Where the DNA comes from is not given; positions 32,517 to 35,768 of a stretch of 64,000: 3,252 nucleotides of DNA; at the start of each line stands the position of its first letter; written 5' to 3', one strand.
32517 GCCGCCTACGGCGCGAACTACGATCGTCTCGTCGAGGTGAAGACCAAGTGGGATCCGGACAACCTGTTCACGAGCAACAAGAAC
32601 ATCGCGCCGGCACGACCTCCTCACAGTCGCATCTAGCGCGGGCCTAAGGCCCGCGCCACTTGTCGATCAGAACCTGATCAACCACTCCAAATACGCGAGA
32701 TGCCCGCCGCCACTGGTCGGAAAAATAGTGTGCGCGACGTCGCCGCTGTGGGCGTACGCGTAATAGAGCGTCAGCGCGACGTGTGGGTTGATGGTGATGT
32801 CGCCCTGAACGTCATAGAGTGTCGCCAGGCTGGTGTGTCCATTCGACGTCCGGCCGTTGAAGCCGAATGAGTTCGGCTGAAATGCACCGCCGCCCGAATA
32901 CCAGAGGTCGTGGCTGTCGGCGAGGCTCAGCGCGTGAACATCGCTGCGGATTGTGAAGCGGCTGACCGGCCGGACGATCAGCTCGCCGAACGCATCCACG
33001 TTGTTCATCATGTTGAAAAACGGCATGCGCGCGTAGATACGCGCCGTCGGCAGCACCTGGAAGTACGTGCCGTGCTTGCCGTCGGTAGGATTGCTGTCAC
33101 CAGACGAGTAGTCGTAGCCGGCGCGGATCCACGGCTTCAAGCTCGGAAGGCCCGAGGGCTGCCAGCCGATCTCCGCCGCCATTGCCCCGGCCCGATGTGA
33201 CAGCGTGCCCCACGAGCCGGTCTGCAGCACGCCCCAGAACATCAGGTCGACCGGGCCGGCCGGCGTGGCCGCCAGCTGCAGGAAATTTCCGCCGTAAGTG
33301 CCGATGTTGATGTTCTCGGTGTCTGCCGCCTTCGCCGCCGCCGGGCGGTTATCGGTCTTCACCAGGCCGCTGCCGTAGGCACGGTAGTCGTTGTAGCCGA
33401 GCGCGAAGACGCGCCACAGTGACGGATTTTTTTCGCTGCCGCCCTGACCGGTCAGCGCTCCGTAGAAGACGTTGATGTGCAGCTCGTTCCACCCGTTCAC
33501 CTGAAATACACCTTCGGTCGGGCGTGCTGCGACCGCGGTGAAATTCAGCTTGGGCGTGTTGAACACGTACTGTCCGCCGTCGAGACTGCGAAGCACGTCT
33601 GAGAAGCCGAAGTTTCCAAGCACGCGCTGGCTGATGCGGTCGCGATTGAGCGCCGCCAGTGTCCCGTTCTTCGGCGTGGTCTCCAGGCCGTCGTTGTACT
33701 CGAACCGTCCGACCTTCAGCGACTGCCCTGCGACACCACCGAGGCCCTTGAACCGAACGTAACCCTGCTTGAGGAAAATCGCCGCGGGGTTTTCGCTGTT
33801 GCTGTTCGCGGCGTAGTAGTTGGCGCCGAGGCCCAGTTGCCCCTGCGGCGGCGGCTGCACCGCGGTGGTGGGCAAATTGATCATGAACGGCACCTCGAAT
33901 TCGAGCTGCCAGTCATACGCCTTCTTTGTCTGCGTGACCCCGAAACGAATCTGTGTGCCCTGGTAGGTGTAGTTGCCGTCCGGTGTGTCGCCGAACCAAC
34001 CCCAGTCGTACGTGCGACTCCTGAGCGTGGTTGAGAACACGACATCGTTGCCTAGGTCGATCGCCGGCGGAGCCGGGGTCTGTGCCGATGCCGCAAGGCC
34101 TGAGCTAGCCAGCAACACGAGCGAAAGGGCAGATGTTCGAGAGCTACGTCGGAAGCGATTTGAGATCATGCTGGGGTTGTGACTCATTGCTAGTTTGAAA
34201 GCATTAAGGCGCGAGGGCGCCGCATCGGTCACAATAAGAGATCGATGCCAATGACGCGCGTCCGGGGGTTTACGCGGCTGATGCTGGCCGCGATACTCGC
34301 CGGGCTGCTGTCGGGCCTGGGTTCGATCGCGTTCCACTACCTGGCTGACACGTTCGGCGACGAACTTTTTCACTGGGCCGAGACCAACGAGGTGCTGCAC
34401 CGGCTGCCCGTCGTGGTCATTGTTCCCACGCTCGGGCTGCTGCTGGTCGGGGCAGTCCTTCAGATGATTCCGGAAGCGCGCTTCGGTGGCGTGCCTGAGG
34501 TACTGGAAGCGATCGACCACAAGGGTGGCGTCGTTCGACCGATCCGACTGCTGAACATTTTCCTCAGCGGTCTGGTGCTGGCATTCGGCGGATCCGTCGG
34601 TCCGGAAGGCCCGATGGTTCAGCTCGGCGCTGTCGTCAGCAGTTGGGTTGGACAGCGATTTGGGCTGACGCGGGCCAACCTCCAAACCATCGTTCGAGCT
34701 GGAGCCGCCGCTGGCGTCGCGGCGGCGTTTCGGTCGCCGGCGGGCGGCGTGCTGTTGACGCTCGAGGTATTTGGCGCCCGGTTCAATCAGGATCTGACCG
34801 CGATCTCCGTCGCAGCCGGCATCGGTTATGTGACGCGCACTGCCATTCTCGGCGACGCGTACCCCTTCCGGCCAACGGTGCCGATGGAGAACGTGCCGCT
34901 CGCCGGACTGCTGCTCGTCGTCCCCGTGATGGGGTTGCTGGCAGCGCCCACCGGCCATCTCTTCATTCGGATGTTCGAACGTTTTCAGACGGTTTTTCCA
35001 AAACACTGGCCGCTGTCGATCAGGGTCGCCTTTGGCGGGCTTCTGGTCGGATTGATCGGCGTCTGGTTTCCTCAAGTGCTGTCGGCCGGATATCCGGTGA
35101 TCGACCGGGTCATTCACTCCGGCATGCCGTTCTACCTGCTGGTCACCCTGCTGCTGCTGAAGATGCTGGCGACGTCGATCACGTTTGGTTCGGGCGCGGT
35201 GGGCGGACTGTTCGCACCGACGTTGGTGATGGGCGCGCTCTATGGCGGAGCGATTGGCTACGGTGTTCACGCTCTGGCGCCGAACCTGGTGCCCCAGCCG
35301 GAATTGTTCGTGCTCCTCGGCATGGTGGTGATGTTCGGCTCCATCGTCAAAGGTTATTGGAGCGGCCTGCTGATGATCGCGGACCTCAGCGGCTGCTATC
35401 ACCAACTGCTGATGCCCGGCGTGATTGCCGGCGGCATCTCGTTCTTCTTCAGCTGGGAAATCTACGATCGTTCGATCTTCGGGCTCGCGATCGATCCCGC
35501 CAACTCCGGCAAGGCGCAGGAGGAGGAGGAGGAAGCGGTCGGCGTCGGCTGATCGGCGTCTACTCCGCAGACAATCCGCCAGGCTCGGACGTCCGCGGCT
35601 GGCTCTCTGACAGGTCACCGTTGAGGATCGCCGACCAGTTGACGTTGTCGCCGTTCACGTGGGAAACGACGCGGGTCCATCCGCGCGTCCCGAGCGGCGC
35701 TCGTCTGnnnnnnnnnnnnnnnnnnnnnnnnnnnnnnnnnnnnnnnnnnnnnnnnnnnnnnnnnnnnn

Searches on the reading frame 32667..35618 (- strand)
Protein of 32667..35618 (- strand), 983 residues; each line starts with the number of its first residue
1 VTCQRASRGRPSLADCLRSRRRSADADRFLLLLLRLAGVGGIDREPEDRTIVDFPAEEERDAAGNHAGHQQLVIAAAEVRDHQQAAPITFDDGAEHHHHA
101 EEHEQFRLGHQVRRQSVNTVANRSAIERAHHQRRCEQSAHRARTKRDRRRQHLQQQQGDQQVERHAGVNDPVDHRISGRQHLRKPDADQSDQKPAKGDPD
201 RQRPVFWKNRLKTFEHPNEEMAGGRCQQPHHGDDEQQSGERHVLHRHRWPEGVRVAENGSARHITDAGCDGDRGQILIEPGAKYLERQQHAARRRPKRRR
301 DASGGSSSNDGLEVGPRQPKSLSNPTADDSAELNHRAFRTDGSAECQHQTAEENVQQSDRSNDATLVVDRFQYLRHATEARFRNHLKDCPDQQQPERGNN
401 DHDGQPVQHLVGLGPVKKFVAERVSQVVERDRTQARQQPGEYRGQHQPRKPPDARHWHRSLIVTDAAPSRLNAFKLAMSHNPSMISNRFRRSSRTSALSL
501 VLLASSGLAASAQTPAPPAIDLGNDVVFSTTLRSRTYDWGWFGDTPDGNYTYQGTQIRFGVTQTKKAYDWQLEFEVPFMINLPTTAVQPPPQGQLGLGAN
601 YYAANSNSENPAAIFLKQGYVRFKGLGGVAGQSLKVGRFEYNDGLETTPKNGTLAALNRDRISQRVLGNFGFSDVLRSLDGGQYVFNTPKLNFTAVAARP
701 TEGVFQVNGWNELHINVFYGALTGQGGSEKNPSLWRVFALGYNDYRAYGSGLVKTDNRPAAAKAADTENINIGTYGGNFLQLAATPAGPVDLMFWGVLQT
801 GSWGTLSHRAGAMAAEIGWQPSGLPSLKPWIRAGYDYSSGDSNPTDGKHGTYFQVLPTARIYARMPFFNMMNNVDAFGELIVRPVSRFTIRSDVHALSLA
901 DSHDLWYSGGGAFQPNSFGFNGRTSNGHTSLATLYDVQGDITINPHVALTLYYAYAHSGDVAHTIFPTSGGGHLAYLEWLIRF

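Call 7: search_protein_families(library=pfam, proteins=[window:32667-35618:-], max_evalue=0.01)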
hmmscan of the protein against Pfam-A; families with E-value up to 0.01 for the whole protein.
window:32667-35618:- (983 aa): 1 family
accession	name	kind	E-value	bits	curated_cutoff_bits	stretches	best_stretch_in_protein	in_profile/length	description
PF13372.12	Alginate_exp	-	5.6e-17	62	25.2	1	616-963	78-382/395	Alginate export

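Call 10: search_protein_families(library=ncbifam, proteins=[window:32667-35618:-], max_evalue=0.01)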
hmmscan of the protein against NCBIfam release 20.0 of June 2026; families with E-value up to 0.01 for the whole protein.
window:32667-35618:- (983 aa): 0 families

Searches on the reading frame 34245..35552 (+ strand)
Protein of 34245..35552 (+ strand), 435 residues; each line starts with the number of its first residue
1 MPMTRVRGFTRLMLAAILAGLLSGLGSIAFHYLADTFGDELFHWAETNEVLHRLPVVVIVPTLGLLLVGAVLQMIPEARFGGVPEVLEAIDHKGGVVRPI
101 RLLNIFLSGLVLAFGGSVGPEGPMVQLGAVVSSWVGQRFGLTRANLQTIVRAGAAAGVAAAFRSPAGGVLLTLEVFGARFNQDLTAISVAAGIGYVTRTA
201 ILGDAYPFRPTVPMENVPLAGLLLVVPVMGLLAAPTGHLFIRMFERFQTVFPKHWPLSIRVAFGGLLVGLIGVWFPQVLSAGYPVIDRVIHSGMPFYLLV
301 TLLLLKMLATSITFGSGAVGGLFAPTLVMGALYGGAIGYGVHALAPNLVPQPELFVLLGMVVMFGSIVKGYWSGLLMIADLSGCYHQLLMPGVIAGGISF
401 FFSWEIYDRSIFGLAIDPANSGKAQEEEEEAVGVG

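Call 76: search_protein_families(library=pfam, proteins=[window:34245-35552:+], max_evalue=0.001)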
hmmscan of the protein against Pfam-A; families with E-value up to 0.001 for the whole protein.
window:34245-35552:+ (435 aa): 1 family
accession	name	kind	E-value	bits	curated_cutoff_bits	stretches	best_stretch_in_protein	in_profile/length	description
PF00654.25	Voltage_CLC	-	1.9e-67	228.3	24.8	1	65-402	2-344/346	Voltage gated chloride channel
